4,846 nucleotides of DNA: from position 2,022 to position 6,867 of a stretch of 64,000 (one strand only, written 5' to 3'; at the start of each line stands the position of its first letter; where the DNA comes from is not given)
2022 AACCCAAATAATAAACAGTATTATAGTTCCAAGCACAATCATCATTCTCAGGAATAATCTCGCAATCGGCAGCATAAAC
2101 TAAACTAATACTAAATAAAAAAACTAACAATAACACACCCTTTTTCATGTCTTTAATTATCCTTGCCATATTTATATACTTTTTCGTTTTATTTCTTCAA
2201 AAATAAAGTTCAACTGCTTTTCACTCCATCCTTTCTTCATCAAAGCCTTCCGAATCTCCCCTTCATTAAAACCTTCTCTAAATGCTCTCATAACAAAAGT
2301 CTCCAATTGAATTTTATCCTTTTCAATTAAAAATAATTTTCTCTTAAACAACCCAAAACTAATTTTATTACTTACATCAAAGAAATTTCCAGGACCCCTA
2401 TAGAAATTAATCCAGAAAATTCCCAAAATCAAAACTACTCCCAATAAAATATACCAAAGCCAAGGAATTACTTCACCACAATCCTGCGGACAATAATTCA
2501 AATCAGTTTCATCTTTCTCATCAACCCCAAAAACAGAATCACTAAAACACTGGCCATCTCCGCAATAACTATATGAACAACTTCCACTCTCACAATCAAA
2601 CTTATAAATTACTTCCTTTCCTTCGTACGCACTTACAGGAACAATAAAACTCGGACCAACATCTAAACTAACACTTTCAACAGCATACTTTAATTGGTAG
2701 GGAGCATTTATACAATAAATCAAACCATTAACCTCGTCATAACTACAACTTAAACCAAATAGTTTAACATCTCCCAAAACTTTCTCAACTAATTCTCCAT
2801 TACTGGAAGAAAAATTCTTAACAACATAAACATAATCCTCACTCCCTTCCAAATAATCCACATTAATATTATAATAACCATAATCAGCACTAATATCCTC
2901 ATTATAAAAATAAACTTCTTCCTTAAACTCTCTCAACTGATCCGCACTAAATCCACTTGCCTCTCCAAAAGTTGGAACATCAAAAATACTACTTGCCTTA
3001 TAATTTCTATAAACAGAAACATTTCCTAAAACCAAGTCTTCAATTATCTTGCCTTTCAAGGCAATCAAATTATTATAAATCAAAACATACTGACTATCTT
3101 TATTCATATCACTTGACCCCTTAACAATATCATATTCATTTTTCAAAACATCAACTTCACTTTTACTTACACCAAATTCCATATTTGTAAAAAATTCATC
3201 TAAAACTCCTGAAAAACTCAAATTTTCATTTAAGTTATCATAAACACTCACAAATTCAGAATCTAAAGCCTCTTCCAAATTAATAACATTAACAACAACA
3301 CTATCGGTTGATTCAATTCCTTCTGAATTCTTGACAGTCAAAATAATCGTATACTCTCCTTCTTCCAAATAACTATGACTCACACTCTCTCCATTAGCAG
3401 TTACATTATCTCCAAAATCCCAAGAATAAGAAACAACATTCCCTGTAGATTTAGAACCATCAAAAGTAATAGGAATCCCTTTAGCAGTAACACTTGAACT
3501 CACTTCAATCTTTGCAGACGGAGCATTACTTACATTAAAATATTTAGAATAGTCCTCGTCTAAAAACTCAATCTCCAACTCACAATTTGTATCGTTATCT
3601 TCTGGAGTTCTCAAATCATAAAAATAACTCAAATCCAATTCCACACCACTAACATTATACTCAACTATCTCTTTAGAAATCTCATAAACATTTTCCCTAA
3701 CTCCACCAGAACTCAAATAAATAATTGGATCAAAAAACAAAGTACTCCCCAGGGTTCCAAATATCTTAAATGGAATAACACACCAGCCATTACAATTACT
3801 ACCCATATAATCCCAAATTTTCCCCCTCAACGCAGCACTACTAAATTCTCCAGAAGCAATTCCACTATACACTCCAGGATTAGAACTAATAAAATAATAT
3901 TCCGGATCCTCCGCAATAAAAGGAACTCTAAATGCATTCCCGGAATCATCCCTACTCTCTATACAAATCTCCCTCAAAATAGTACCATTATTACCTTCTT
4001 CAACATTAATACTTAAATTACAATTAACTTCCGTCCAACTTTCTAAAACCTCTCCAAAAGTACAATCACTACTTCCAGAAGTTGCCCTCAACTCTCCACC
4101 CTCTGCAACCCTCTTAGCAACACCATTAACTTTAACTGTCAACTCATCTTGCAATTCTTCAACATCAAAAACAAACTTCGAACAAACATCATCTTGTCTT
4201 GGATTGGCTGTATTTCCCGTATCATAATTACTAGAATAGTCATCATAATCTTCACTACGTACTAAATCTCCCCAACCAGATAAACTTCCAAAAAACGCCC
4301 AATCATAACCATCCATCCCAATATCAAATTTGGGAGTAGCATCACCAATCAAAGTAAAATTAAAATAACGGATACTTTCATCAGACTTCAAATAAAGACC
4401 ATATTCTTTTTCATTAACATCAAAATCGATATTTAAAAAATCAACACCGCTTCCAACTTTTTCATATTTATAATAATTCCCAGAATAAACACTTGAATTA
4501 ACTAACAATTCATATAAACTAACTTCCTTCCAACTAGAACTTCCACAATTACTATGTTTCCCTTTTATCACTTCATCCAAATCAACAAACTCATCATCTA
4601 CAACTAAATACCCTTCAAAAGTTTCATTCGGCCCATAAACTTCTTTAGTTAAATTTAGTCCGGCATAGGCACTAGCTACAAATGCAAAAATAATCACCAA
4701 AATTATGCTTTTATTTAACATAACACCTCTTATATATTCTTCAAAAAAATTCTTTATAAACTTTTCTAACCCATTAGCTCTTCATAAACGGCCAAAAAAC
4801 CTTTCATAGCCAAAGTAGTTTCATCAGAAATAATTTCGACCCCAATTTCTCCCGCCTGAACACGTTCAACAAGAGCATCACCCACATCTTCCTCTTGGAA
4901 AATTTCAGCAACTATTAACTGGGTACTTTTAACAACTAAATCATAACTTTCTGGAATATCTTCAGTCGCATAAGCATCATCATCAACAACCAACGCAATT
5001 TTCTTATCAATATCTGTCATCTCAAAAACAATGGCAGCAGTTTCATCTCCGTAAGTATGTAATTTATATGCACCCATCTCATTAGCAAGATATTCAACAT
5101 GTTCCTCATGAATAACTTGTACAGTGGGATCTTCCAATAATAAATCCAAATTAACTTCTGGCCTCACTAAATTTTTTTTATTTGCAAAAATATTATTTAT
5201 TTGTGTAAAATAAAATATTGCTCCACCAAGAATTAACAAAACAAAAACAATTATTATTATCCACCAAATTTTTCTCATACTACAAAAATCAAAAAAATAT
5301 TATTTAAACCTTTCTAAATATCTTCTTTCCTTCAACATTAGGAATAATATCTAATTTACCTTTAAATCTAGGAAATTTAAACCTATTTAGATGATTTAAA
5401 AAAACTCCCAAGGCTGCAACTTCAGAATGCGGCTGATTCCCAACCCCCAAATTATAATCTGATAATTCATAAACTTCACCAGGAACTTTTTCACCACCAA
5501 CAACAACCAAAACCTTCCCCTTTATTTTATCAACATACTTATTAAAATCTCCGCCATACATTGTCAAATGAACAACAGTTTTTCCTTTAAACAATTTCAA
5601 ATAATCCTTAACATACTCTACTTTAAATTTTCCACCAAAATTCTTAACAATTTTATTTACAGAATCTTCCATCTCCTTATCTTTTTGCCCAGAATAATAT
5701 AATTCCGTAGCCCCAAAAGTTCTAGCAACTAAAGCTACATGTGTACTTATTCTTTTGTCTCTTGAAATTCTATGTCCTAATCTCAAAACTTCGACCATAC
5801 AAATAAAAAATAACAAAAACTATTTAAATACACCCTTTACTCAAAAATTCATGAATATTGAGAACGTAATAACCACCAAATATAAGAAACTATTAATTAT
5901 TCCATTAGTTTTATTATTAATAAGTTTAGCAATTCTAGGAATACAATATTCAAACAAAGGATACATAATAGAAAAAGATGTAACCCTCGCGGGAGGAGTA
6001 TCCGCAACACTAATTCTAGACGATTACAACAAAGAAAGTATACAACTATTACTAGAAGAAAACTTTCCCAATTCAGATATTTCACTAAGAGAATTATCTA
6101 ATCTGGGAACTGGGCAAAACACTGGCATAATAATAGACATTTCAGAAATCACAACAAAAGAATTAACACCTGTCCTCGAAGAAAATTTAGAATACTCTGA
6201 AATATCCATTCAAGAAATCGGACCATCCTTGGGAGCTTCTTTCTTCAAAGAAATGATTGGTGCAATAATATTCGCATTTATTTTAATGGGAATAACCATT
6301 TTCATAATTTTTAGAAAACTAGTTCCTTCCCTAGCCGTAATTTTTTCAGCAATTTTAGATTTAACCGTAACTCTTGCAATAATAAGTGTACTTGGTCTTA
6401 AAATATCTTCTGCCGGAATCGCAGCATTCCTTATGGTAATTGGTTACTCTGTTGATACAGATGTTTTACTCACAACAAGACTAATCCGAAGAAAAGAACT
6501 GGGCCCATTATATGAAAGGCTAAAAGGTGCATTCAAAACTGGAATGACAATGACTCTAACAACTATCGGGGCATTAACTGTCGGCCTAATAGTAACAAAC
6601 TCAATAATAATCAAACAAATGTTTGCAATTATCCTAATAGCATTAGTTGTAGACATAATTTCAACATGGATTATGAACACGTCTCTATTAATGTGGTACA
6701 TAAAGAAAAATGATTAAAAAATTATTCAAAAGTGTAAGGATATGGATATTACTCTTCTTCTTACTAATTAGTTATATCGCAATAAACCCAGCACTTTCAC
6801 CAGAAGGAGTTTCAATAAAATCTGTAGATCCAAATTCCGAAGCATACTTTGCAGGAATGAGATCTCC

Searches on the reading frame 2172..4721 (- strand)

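Call 47: search_protein_families(library=pfam, proteins=[window:2172-4721:-], max_evalue=0.00001)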
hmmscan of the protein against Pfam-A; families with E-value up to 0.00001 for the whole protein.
window:2172-4721:- (849 aa): 3 families
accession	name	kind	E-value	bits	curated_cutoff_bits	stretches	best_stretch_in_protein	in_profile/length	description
PF18911.6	PKD_4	-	5.3e-18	65.3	27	1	399-479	2-85/85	PKD domain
PF00801.26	PKD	-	6.5e-14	52.1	23.5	1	404-476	3-78/80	PKD domain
PF22352.2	K319L-like_PKD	-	3.1e-06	27.5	27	1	411-479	7-84/84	K319L-like, PKD domain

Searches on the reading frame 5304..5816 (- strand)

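Call 47: search_protein_families(library=pfam, proteins=[window:5304-5816:-], max_evalue=0.00001)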
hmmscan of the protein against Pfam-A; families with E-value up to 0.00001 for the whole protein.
window:5304-5816:- (170 aa): 1 family
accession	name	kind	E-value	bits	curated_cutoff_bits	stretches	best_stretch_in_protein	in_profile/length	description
PF01994.21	Trm56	-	1.1e-32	112.8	25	1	60-166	1-118/119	tRNA ribose 2'-O-methyltransferase, aTrm56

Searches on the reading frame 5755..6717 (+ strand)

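Call 16: search_protein_families(library=pfam, proteins=[window:5755-6717:+], max_evalue=0.00001)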
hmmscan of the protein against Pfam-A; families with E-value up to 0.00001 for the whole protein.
window:5755-6717:+ (320 aa): 1 family
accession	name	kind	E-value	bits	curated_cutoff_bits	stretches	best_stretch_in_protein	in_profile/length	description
PF02355.23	SecD_SecF_C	-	1.2e-31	110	20.5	1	146-317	12-188/189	Protein export membrane protein SecD/SecF, C-terminal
